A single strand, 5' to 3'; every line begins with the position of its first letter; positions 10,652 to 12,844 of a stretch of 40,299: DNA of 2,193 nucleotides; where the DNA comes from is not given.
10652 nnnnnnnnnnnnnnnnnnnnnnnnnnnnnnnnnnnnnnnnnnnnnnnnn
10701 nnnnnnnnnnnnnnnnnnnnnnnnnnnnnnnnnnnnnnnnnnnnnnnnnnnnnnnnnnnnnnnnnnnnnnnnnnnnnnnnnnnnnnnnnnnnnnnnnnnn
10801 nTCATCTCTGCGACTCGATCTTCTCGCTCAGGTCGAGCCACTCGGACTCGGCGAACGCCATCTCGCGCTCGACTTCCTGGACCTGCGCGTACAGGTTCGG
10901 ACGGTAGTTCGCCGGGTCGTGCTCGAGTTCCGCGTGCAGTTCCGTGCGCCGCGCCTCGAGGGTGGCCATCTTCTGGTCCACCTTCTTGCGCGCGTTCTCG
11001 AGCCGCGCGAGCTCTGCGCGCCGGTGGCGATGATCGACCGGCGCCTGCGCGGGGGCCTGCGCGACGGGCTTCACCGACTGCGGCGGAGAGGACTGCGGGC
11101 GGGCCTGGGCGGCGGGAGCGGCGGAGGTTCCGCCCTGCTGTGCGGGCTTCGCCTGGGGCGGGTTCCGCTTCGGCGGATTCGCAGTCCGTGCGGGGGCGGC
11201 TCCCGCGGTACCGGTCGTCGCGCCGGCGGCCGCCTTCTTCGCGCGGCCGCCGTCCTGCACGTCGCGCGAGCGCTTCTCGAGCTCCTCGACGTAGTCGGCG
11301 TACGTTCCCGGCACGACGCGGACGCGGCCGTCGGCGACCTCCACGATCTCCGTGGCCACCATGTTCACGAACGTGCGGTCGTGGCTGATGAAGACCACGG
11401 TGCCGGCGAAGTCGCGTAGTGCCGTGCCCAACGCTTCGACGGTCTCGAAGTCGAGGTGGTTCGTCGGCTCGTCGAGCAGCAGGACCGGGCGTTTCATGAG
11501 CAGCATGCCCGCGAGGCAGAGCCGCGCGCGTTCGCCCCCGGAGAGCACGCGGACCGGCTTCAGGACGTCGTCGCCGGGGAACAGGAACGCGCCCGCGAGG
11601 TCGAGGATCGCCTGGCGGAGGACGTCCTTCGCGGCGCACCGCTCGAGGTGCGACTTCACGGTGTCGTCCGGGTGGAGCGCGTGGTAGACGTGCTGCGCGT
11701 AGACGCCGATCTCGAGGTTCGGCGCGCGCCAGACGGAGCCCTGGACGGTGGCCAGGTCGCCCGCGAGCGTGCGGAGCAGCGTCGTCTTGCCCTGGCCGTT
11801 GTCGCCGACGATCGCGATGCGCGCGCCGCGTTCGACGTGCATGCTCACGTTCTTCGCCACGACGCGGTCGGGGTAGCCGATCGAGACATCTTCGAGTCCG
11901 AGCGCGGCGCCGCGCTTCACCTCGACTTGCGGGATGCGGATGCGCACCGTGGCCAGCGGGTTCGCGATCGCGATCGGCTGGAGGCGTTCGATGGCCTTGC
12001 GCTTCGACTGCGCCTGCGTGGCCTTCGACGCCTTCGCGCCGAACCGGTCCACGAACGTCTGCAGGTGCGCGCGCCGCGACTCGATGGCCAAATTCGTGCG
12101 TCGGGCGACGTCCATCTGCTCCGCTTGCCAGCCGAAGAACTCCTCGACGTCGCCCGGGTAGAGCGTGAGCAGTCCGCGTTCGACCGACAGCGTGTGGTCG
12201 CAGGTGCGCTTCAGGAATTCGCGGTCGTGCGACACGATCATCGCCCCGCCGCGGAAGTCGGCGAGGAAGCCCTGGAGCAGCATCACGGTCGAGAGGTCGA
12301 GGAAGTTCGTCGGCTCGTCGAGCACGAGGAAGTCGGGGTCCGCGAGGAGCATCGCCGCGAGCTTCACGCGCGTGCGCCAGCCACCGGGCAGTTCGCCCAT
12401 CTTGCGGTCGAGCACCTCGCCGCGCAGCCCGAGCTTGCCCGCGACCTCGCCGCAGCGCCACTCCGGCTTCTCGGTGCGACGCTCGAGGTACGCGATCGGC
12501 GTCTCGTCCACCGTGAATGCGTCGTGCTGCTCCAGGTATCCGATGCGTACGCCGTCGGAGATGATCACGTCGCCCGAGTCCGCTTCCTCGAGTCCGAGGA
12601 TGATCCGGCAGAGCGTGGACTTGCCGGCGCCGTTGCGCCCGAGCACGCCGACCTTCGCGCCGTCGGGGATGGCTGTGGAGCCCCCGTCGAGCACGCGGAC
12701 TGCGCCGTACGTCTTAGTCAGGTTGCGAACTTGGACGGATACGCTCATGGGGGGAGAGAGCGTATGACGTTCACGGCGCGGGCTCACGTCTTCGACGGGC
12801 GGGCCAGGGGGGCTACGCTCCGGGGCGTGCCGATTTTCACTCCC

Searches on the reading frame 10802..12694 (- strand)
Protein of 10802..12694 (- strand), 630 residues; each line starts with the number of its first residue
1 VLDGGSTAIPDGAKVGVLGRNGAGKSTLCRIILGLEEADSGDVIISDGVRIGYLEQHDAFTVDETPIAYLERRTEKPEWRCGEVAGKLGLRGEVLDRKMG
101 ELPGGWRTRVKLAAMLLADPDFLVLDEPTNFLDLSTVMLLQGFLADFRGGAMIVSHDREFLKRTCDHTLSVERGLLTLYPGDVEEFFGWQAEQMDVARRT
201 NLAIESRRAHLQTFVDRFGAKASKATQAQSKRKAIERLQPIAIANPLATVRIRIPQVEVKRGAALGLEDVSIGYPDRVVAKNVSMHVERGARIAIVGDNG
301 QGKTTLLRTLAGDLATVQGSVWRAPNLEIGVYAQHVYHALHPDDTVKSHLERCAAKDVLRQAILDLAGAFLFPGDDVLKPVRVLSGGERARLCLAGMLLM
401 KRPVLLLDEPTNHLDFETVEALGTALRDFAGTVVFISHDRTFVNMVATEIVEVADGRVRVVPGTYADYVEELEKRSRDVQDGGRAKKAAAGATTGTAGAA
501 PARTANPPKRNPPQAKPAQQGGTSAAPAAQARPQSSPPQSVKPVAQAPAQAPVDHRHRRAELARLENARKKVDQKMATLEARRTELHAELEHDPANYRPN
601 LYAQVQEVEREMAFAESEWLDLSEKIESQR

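Call 66: search_protein_families(library=pfam, proteins=[window:10802-12694:-], max_evalue=0.001)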
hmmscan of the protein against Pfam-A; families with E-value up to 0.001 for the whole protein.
window:10802-12694:- (630 aa): 15 families
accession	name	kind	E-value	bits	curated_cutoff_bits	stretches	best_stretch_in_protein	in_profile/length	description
PF00005.33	ABC_tran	-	8.1e-49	166.2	25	2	281-412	2-137/137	ABC transporter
PF12848.13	ABC_tran_Xtn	-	4e-19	68.9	25.9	1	170-242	2-74/85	ABC transporter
PF13304.12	AAA_21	-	1.5e-18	68.3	27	1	371-440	225-300/304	AAA domain, putative AbiEii toxin, Type IV TA system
PF02463.25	SMC_N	-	2.3e-08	34.2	40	0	383-453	136-211/220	RecF/RecN/SMC N terminal domain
PF13401.12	AAA_22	-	6e-06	27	27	0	293-422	8-104/130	AAA domain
PF13555.12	AAA_29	-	2.2e-05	24.6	27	0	283-307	15-39/61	P-loop containing region of AAA domain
PF01926.29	MMR_HSR1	-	5.6e-05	23.7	21.9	0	292-317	1-26/113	50S ribosome-binding GTPase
PF05729.18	NACHT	-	7.3e-05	23.1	26.7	0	293-316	3-26/167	NACHT domain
PF13191.12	AAA_16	-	0.00013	23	32.6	0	293-427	27-157/167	AAA ATPase domain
PF13238.12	AAA_18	-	0.00014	22.8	29.4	0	293-355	1-68/128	AAA domain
PF13166.12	AAA_13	-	0.0002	20.7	36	0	19-39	23-43/713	AAA domain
PF00006.31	ATP-synt_ab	-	0.00028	21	29.5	0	285-312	9-36/213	ATP synthase alpha/beta family, nucleotide-binding domain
PF13481.12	AAA_25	-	0.00058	20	27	0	277-322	20-63/195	AAA domain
PF25199.1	nSTAND_NTPase5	-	0.00069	19.9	34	0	288-319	38-70/145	Novel STAND NTPase 5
PF13476.12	AAA_23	-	0.0009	20.4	27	0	294-309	23-38/201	AAA domain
